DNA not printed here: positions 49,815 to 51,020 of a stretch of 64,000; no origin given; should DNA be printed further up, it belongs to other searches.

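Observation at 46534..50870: Translationally coupled diiron oxygenase / KAS III thiolase / ANL adenylase / extended-SDR operon: OleA-OleC-OleD-like logic without OleB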

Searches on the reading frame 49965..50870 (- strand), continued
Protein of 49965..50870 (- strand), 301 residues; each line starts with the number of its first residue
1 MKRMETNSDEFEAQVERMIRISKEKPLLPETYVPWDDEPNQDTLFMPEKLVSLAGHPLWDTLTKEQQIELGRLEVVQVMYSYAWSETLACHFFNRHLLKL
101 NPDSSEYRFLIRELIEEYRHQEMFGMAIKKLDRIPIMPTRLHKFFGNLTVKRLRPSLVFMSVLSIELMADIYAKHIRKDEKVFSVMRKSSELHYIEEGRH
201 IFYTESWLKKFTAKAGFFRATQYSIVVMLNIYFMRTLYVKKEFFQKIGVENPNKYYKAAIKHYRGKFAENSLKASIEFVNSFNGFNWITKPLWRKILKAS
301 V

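Call 25: predict_structure(alignment_id=A1)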
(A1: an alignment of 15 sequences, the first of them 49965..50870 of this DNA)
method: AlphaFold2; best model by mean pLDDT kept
length: 301 residues; sequences in the alignment: 15
mean_pLDDT: 89.6   pTM: 0.85
mean pLDDT of the five models: 89.6, 89.3, 88.4, 87.2, 86.2
residues with pLDDT >= 90: 193; 70-90: 99; 50-70: 3; < 50: 6
segments of 3 or more residues with pLDDT < 50: 1-6
pLDDT, mean of each block of 10 residues (from residue 1): 51 84 81 93 92 96 96 95 90 91 91 91 94 89 83 90 89 93 96 84 85 91 95 89 97 97 89 91 95 90 84
secondary structure, 60 per line:
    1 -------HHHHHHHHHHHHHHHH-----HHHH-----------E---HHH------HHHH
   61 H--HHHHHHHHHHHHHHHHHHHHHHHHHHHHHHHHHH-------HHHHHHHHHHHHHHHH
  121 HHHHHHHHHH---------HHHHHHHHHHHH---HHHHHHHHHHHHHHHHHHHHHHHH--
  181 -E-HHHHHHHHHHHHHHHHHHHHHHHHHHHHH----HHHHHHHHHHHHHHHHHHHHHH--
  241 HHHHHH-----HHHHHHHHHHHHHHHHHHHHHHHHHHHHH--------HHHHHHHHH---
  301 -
elements in order: H8-23 H29-32 H57-61 H64-97 H105-130 H140-151 H155-178 H184-212 H217-238 H241-246 H252-280 H289-297

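Call 30: fold_search(model_id=the predicted structure, library=pdb)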
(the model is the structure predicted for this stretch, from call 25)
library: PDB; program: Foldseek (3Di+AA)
matches with E <= 10: 316; with E <= 0.001: 5
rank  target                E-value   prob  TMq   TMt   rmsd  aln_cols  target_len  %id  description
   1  2jcd_B                9.6e-05  1.00  0.49  0.48  15.0       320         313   13  Structure of the N-oxygenase AurF from Streptomyces thioluteus (released 2007-09-11)
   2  5hyh                  4.4e-04  1.00  0.65  0.68   5.0       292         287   14  CmlI (chemically reduced state), arylamine oxygenase of chloramphenicol biosynthetic pathway (released 2016-06-08)
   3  2jcd_A                4.4e-04  1.00  0.50  0.48  15.0       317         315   13  Structure of the N-oxygenase AurF from Streptomyces thioluteus (released 2007-09-11)
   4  3chi_A                7.4e-04  1.00  0.57  0.57   7.5       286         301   12  Crystal Structure of Di-iron AurF (Monoclinic form) (released 2008-05-27)
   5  3chu_B                7.7e-04  1.00  0.60  0.59   7.1       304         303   11  Crystal Structure of Di-iron Aurf (released 2008-05-27)
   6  3chu_A                1.1e-03  1.00  0.56  0.58   7.7       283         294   12  Crystal Structure of Di-iron Aurf (released 2008-05-27)
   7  3chh_A                1.5e-03  1.00  0.47  0.48  15.3       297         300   15  Crystal Structure of Di-iron AurF (released 2008-05-27)
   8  5hyg                  1.9e-03  1.00  0.54  0.57   9.8       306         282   12  CmlI (peroxo bound state), arylamine oxygenase of chloramphenicol biosynthetic pathway (released 2016-06-08)
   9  3chh_B                2.5e-03  1.00  0.49  0.49  14.8       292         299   14  Crystal Structure of Di-iron AurF (released 2008-05-27)
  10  3olj_A                1.5e-02  1.00  0.50  0.52   7.9       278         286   14  Crystal structure of human ribonucleotide reductase subunit M2 (hRRM2) (released 2011-08-31)
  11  3vpm_A                2.1e-02  1.00  0.49  0.51   7.4       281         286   14  Crystal structure of human ribonucleotide reductase subunit M2 (hRRM2) mutant (released 2013-03-06)
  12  7mmq_D                2.4e-02  1.00  0.36  0.34  10.1       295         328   11  Crystal Structure of the Class Ie Ribonucleotide Reductase Beta-NrdI complex from Aerococcus urinae in Reduced Hydroqu (released 2022-05-04)
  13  2uw2                  2.7e-02  1.00  0.45  0.49  10.4       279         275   14  Crystal structure of human ribonucleotide reductase subunit R2 (released 2007-04-03)
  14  7qbp                  2.7e-02  1.00  0.39  0.41   9.9       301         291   10  Crystal structure of R2-like ligand-binding oxidase from Saccharopolyspora Erythraea (released 2022-04-06)
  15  5dcs                  2.7e-02  1.00  0.44  0.46   9.3       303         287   12  R2-like ligand-binding oxidase with aerobically reconstituted Mn/Fe cofactor (long soak) (released 2015-09-09)
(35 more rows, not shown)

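Call 52: find_homologous_proteins(query=L025:8864-9862:+, max_evalue=1e-20)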
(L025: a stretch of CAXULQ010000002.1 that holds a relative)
Query L025:8864-9862:+ (332 aa): 812 proteins with E <= 1e-20 among 5721 candidates; the best 120 are listed.
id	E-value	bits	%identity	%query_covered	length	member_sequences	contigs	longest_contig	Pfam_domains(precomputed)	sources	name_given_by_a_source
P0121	1.3e-205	700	95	100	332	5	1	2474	PF08545.17,PF08541.17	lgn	-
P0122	8.3e-196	667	89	99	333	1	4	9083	PF08545.17,PF08541.17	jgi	jgi:3-oxoacyl-(acyl-carrier-protein) synthase III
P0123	1.1e-194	664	88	100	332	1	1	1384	PF08545.17,PF08541.17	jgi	jgi:3-oxoacyl-(acyl-carrier-protein) synthase III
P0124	9.5e-192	654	89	100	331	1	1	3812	PF08545.17,PF08541.17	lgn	-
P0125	1.0e-191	654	87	100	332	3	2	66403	PF08545.17,PF08541.17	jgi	jgi:3-oxoacyl-(acyl-carrier-protein) synthase III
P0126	1.1e-188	644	85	100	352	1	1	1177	PF08545.17,PF08541.17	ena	-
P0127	1.3e-187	640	85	100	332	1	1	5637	PF08545.17,PF08541.17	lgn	-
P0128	4.4e-187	639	85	100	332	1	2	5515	PF08545.17,PF08541.17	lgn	-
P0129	6.7e-187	638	86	100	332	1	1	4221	PF08545.17,PF08541.17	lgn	-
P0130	9.6e-185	631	86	100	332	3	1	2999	PF08545.17,PF08541.17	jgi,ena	jgi:3-oxoacyl-[acyl-carrier-protein] synthase-3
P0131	1.9e-182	623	83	100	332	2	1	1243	PF08545.17,PF08541.17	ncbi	-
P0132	9.6e-181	618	82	100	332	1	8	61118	PF08545.17,PF08541.17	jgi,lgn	-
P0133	1.2e-178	611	82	99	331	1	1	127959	PF08545.17,PF08541.17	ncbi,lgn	-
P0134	6.4e-170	582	76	100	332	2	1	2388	PF08545.17,PF00108.30,PF08541.17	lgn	-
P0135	9.1e-168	575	76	99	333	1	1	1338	PF08545.17,PF08541.17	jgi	jgi:3-oxoacyl-[acyl-carrier-protein] synthase-3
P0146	7.9e-120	418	56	99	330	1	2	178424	PF08545.17,PF08541.17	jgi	jgi:acyl-CoA:acyl-CoA alkyltransferase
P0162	8.8e-112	391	58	95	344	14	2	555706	PF08545.17,PF08541.17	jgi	jgi:acyl-CoA:acyl-CoA alkyltransferase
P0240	9.7e-100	352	57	84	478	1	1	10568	PF08545.17,PF08541.17,PF11583.15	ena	-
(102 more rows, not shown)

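Call 53: find_encoding_contigs(protein=P0146, flank=9000, max_places=2)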
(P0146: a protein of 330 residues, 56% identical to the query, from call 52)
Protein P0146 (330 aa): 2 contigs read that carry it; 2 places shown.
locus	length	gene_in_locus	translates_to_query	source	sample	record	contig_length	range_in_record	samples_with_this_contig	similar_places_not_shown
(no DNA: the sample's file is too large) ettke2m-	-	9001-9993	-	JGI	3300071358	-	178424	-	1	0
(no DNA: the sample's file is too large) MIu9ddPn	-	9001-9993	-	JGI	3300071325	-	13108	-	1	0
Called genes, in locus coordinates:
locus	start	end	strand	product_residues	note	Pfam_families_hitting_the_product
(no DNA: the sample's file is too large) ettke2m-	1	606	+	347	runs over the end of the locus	PF07934:OGG_N, PF00730:HhH-GPD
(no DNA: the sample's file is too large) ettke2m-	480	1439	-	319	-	PF00005:ABC_tran, PF13304:AAA_21 (faint), PF08402:TOBE_2 (weak)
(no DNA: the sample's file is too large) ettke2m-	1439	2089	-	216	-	-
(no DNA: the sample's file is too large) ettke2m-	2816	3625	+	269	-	PF00582:Usp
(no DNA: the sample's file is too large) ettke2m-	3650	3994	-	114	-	-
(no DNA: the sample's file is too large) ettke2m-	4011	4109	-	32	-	-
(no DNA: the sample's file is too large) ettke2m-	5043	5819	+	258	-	-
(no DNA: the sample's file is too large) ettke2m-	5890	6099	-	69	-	-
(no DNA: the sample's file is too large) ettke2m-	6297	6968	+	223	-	-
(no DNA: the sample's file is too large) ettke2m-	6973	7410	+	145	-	-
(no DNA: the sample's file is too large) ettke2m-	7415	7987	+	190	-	-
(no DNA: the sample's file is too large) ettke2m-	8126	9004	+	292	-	PF11583:AurF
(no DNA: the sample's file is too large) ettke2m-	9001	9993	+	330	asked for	PF08545:ACP_syn_III, PF08541:ACP_syn_III_C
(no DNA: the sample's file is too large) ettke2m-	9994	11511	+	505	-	PF00501:AMP-binding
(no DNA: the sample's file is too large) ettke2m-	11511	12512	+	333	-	PF01370:Epimerase, PF04321:RmlD_sub_bind, PF07993:NAD_binding_4 (faint), PF16363:GDP_Man_Dehyd (faint), PF01073:3Beta_HSD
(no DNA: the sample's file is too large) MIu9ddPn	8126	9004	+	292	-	PF11583:AurF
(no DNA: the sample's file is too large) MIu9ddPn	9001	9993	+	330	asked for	PF08545:ACP_syn_III, PF08541:ACP_syn_III_C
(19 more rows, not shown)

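Call 54: find_encoding_contigs(protein=P0162, flank=9000, max_places=2)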
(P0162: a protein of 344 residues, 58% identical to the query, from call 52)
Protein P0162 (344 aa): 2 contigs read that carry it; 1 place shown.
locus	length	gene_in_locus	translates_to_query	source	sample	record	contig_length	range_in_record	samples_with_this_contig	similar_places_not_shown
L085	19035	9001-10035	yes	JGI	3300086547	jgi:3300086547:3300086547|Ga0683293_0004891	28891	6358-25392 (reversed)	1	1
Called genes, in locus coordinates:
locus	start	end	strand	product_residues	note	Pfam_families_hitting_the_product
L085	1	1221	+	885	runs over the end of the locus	PF04174:CP_ATPgrasp_1, PF14403:CP_ATPgrasp_2, PF04168:Alpha-E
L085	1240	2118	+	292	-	PF08379:Bact_transglu_N, PF01841:Transglut_core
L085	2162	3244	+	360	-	PF10005:Zn_ribbon_DZR_6, PF15887:Peptidase_Mx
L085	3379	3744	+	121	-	PF05635:23S_rRNA_IVP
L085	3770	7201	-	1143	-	PF08379:Bact_transglu_N, PF01841:Transglut_core, PF09899:DUF2126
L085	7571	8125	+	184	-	PF13505:OMP_b-brl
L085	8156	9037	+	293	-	PF11583:AurF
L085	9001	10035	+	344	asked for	PF08545:ACP_syn_III, PF08541:ACP_syn_III_C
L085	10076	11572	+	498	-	PF00501:AMP-binding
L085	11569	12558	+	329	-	PF01073:3Beta_HSD, PF01370:Epimerase, PF04321:RmlD_sub_bind, PF16363:GDP_Man_Dehyd, PF07993:NAD_binding_4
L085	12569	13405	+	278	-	PF04116:FA_hydroxylase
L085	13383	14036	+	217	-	PF14378:PAP2_3, PF01569:PAP2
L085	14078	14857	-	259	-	PF02582:DUF155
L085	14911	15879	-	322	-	PF19867:DUF6340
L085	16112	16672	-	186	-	PF13302:Acetyltransf_3, PF00583:Acetyltransf_1, PF13420:Acetyltransf_4 (weak)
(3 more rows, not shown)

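Call 57: search_protein_families(library=pfam, proteins=[L014:897-2513:+, L014:2519-3679:+, L014:9516-9905:+, L014:9962-10585:+, L018:12663-13352:+, L002:12434-13012:+, L013:12651-13247:+, L001:12752-13471:+, L001:13478-14131:+, L005:12349-14349:+], max_evalue=0.001)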
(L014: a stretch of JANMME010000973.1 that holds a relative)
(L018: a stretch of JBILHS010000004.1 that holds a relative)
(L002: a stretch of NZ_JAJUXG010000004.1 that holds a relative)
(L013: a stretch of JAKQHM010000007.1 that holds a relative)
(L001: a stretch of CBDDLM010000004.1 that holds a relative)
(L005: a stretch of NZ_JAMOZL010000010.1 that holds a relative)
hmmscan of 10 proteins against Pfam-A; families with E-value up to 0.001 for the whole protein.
L014:897-2513:+ (538 aa): 0 families

L014:2519-3679:+ (386 aa): 2 families
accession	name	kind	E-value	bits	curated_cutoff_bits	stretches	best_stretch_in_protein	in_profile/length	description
PF04055.27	Radical_SAM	-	1.3e-20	74.7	29.5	1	110-252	3-151/166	Radical SAM superfamily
PF13353.11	Fer4_12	-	3e-08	34.5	22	1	100-191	3-95/137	4Fe-4S single cluster domain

L014:9516-9905:+ (129 aa): 0 families

L014:9962-10585:+ (207 aa): 1 family
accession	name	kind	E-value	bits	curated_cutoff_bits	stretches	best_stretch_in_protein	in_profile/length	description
PF13505.12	OMP_b-brl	-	2.8e-07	31.3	28.7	1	36-172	18-140/175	Outer membrane protein beta-barrel domain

L018:12663-13352:+ (229 aa): 0 families

L002:12434-13012:+ (192 aa): 7 families
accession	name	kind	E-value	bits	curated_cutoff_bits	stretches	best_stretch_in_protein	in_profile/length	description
PF13578.12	Methyltransf_24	-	1.8e-11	45.3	26.3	1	50-147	1-104/105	Methyltransferase domain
PF01596.23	Methyltransf_3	-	2e-07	31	22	1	27-160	26-167/204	O-methyltransferase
PF01135.25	PCMT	-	1.5e-06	28.5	20.3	1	26-141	55-167/210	Protein-L-isoaspartate(D-aspartate) O-methyltransferase (PCMT)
PF13649.12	Methyltransf_25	-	1.6e-06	29.1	27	1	50-141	2-97/97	Methyltransferase domain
PF13847.12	Methyltransf_31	-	4e-05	23.8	27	1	44-149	2-113/145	Methyltransferase domain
PF08242.18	Methyltransf_12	-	0.00026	22.1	30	0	50-120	1-71/98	Methyltransferase domain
PF08241.18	Methyltransf_11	-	0.00074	20.5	21.2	0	50-145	1-95/95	Methyltransferase domain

L013:12651-13247:+ (198 aa): 4 families
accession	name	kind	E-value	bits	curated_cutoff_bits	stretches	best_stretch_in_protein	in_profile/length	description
PF13649.12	Methyltransf_25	-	5.9e-08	33.7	27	1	54-130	1-78/97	Methyltransferase domain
PF13847.12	Methyltransf_31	-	6.5e-07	29.6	27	1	52-125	5-84/145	Methyltransferase domain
PF08241.18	Methyltransf_11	-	1.5e-05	26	21.2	1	55-126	1-71/95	Methyltransferase domain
PF08242.18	Methyltransf_12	-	0.00081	20.5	30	0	55-126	1-76/98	Methyltransferase domain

L001:12752-13471:+ (239 aa): 0 families

L001:13478-14131:+ (217 aa): 3 families
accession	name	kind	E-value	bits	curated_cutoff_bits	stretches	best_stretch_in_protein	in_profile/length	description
PF12802.13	MarR_2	-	1.1e-11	45.2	27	1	57-116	3-61/61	MarR family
PF01047.28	MarR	-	1.3e-07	31.8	24.6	1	65-116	7-58/59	MarR family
PF13463.12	HTH_27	-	5.8e-07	30.1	22.2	1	57-125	1-68/68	Winged helix DNA-binding domain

L005:12349-14349:+ (666 aa): 1 family
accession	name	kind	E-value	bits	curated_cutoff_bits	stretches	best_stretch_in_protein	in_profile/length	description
PF01433.26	Peptidase_M1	-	2.6e-11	44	27.7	1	370-566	5-217/218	Peptidase family M1 domain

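Call 58: search_solved_structures(query=A1, max_evalue=1, show_alignments=3)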
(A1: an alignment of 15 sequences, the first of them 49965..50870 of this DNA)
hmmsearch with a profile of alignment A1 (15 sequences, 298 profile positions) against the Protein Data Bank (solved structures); distinct sequences matched with E-value up to 1: 2.
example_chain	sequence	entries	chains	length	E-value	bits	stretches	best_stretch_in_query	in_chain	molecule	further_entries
4r42_A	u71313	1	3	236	0.17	14.6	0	93-130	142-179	Alr3090 protein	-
6j42_A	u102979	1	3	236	0.18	14.6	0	93-130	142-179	Alr3090 protein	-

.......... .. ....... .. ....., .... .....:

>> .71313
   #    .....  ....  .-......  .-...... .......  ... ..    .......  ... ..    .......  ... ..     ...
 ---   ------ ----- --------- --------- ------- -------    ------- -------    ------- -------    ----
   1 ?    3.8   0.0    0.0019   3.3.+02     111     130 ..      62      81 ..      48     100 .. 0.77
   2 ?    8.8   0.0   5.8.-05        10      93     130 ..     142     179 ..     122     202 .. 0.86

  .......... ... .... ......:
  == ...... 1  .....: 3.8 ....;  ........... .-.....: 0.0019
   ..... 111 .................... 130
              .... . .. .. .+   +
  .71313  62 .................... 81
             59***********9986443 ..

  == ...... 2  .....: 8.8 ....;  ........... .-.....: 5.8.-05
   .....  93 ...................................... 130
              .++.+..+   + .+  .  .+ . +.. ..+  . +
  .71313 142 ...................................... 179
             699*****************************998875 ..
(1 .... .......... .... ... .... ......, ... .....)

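Call 70: search_protein_representatives(alignment_id=A1)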
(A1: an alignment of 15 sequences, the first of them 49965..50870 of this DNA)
Query: 15 sequences, 298 profile positions. Proteins with E-value up to 0.001 (for the whole library): 480; up to 1e-10: 183; up to 1e-30: 19. The best 150 are listed.
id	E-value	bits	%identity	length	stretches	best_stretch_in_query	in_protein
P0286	1.1e-111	389.6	-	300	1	5-297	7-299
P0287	2.9e-88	312.7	-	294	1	7-297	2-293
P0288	1.8e-77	277.3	-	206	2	174-296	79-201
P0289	8.5e-77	275.0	-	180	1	120-297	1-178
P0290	1.4e-74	267.7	-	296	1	7-297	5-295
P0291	2.0e-60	221.3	-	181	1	10-149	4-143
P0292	8.2e-53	196.3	-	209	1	90-296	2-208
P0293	1.4e-49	185.7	-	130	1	8-132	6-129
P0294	9.2e-46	173.1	-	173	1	120-249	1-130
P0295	1.1e-45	172.9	-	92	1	5-94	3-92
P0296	1.2e-42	162.9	-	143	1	157-297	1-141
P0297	2.2e-42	162.1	-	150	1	156-277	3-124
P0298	4.8e-41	157.6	-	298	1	9-280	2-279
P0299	3.1e-40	155.0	-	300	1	12-287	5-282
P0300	2.5e-36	142.2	-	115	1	9-112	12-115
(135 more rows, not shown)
